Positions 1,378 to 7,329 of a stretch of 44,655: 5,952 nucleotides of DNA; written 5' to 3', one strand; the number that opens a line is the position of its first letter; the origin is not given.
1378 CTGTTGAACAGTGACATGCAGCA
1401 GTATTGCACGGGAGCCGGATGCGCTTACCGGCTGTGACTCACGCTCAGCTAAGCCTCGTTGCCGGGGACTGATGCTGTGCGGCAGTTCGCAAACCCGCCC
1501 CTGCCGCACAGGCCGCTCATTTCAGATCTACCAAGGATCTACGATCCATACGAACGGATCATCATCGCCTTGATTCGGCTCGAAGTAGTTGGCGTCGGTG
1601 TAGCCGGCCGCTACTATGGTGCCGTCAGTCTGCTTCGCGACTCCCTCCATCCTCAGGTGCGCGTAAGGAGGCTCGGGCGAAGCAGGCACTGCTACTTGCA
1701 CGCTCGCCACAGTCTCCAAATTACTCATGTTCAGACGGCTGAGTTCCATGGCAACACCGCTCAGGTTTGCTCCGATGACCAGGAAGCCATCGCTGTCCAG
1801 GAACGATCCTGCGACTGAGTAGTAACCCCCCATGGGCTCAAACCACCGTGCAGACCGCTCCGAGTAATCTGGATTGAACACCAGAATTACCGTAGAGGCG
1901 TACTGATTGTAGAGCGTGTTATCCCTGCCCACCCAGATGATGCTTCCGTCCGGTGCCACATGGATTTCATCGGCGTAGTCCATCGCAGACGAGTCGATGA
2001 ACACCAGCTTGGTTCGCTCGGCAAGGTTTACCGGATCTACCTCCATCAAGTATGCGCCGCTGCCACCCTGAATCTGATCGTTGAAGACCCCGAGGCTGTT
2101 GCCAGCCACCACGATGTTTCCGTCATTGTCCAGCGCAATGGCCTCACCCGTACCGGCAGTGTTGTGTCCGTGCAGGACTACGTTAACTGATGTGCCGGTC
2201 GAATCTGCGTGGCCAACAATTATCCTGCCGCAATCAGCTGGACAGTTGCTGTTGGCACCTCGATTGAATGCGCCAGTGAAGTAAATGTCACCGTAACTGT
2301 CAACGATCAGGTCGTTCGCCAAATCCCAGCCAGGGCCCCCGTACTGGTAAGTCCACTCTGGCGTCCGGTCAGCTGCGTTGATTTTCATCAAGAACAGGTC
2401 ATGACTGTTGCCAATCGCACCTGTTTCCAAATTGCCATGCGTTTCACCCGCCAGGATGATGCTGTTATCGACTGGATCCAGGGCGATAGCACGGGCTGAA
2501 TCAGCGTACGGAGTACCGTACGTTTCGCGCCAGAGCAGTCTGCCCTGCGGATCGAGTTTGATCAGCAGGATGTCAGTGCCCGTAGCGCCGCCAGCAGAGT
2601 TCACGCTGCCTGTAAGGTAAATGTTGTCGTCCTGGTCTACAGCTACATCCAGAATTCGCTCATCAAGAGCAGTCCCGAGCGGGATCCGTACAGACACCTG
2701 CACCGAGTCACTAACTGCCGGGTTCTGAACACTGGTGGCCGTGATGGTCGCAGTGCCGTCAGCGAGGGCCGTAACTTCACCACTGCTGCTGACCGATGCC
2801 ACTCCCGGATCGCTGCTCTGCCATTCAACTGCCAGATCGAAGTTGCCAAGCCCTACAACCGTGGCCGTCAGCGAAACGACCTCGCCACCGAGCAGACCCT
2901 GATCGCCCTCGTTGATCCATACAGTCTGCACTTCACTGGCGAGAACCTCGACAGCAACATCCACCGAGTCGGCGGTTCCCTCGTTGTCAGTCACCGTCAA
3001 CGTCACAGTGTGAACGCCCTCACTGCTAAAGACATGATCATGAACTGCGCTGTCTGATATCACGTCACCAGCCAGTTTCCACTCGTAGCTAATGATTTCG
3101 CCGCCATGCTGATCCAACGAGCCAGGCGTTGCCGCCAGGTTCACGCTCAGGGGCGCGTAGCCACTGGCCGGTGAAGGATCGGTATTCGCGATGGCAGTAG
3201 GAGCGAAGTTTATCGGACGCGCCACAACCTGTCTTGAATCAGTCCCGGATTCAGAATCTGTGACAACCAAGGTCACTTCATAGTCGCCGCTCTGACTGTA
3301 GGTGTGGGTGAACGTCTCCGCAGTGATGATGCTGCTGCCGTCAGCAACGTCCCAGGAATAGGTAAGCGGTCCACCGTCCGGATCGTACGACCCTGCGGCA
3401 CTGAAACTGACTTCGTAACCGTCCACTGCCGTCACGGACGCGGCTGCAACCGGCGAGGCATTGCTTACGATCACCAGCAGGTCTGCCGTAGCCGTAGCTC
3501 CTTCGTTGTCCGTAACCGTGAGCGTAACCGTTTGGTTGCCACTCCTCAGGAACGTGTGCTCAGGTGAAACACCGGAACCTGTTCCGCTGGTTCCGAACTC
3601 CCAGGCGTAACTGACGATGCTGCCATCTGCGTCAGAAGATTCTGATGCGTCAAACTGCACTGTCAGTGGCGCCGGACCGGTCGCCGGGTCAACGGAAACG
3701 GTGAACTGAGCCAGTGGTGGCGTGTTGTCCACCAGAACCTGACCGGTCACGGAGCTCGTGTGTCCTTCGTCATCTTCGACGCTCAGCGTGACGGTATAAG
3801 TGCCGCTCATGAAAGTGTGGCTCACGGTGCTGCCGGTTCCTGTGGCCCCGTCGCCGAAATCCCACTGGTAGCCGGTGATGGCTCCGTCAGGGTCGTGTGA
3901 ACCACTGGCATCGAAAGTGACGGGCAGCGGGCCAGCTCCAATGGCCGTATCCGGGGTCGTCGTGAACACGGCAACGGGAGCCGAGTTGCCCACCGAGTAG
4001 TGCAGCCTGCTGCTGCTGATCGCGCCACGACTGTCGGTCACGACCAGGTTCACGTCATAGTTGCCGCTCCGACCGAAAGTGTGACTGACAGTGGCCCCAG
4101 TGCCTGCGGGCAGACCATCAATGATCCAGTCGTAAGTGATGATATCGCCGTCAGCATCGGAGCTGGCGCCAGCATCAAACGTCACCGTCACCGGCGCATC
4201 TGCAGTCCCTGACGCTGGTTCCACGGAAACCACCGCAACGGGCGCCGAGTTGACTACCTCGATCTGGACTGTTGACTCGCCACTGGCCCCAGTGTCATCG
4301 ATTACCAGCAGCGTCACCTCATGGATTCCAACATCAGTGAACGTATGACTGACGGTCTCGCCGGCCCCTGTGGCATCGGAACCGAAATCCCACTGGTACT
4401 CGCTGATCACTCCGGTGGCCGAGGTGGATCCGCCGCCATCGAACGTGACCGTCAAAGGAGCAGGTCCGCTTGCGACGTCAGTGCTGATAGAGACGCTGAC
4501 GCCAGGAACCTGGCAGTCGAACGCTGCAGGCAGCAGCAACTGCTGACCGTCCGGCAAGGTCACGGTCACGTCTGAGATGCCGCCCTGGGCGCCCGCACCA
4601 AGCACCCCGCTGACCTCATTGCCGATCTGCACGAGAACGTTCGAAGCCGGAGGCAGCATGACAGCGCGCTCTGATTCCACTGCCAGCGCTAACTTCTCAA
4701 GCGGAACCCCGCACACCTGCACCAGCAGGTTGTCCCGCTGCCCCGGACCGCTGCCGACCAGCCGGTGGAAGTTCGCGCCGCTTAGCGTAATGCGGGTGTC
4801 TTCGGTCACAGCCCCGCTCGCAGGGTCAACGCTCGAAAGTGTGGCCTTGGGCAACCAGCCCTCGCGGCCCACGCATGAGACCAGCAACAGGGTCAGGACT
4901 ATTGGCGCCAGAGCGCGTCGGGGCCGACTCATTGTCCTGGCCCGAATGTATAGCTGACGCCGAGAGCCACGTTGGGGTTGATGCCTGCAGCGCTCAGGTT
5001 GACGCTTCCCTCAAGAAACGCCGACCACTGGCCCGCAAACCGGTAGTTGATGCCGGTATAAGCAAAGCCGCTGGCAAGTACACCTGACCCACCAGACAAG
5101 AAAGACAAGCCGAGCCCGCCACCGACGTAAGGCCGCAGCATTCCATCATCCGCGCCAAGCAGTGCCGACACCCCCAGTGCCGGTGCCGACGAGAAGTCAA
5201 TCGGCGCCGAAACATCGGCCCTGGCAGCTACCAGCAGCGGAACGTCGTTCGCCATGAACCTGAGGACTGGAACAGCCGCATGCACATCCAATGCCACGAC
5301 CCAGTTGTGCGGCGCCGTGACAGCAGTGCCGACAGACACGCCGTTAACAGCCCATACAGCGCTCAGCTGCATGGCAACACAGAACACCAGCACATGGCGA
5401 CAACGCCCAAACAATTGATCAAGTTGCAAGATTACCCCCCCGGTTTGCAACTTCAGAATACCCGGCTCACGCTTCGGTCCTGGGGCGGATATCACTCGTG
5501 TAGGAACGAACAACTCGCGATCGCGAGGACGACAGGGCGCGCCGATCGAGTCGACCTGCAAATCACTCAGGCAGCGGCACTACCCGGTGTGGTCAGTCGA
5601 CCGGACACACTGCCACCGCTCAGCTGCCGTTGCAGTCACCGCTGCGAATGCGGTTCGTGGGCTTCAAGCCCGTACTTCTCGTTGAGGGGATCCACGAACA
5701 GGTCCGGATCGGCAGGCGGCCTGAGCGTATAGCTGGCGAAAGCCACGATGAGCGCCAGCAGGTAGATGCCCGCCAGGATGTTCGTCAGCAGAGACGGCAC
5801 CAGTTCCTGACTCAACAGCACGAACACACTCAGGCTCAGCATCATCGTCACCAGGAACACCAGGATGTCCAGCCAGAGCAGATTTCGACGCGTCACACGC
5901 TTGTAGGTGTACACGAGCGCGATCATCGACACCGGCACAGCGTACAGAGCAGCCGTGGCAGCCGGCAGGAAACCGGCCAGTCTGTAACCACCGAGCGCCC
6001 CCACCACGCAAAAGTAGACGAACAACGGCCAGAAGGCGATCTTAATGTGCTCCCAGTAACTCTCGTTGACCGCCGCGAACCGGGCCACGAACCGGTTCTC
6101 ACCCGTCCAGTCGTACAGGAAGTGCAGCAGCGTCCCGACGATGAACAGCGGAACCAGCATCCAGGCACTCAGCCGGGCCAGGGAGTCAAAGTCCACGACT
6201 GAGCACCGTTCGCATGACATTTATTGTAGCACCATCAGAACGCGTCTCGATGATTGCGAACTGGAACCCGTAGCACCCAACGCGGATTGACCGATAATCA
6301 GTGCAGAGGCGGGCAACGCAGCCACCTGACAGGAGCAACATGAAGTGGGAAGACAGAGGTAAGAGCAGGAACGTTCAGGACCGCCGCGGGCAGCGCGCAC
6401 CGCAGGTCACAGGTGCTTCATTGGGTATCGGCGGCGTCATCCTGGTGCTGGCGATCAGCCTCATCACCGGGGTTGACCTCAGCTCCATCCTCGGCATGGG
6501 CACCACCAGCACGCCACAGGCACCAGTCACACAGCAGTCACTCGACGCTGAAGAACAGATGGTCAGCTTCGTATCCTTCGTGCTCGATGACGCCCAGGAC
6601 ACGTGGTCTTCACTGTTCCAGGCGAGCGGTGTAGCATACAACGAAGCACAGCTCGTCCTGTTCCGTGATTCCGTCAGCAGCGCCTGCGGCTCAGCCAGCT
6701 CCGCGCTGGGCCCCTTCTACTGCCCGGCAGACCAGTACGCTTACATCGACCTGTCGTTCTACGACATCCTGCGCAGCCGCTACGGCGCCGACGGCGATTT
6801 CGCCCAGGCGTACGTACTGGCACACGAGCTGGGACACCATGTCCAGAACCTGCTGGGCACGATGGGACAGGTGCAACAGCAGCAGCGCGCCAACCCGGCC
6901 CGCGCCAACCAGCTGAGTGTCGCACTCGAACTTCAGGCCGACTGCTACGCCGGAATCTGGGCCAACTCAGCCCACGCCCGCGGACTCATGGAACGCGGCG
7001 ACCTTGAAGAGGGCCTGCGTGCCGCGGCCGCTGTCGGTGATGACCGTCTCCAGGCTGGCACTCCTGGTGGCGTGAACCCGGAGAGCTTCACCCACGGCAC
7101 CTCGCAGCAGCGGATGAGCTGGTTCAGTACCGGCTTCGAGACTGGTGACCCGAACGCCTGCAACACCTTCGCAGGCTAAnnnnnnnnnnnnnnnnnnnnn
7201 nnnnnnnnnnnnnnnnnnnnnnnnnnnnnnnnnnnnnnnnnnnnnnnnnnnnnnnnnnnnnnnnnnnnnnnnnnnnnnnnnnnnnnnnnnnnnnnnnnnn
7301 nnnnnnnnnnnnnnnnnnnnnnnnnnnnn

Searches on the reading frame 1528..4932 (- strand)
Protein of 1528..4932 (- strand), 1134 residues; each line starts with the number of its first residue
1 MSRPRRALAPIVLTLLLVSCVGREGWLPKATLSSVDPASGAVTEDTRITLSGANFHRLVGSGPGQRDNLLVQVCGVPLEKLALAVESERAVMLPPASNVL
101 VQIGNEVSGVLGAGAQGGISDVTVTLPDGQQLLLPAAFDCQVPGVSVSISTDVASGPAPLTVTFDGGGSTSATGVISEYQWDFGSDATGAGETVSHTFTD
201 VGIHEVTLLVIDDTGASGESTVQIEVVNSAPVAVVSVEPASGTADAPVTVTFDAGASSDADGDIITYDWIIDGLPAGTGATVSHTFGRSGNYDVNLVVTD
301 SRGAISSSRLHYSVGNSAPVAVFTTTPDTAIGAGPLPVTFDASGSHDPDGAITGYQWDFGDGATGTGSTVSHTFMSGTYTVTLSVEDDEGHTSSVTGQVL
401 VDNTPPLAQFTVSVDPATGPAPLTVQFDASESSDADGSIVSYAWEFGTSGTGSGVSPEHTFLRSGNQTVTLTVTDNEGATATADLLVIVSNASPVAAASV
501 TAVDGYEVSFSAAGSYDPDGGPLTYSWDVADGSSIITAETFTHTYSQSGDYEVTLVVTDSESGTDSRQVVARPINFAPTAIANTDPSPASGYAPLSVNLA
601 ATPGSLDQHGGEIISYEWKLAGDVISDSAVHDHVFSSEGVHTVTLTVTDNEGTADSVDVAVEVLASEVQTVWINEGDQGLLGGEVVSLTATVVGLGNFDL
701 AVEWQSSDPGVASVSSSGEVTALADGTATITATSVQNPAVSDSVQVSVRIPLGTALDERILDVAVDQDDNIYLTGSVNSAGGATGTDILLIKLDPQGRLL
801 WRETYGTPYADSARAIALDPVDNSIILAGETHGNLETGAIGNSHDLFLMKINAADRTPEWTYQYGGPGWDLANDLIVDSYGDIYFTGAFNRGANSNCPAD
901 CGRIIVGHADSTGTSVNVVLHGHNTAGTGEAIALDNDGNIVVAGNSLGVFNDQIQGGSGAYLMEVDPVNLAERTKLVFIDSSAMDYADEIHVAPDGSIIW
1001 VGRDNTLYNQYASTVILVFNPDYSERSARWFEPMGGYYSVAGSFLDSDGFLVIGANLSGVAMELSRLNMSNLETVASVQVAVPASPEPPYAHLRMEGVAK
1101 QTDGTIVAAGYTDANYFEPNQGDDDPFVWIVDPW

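Call 12: search_protein_families(library=pfam, proteins=[window:1528-4932:-], max_evalue=0.001)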
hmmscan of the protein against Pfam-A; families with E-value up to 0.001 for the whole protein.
window:1528-4932:- (1134 aa): 9 families
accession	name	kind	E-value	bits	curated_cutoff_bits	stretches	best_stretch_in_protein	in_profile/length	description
PF18911.6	PKD_4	-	3.2e-99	325.6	27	6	316-394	1-77/85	PKD domain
PF00801.26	PKD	-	1.6e-65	217.5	23.5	6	496-566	5-74/80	PKD domain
PF22352.2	K319L-like_PKD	-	1.2e-27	96.1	27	2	424-489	13-84/84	K319L-like, PKD domain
PF21027.3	Sde0182_C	-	3.5e-15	56.8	27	0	424-492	1-68/83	Cellulose-binding protein Sde0182, C-terminal domain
PF17963.7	Big_9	-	1.5e-09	39.1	23.6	1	491-569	1-86/89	Bacterial Ig domain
PF02368.24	Big_2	-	1.8e-09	37.9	22.8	1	681-742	15-77/79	Bacterial Ig-like domain (group 2)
PF16820.11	PKD_3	-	1.3e-06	28.6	26.3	0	524-557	34-66/68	PKD-like domain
PF06832.18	BiPBP_C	-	3.6e-06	27.2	26.8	0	241-307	27-87/90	Penicillin-Binding Protein C-terminus Family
PF06739.17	SBBP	-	4.1e-06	27.1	20.5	0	762-779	17-34/38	Beta-propeller repeat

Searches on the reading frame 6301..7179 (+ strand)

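Call 12: search_protein_families(library=pfam, proteins=[window:6301-7179:+], max_evalue=0.001)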
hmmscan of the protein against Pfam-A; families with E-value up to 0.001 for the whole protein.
window:6301-7179:+ (292 aa): 1 family
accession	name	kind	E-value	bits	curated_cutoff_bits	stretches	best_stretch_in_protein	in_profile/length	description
PF04228.19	Zn_peptidase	-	4.5e-105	351.7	23.2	1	14-290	1-290/290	Putative neutral zinc metallopeptidase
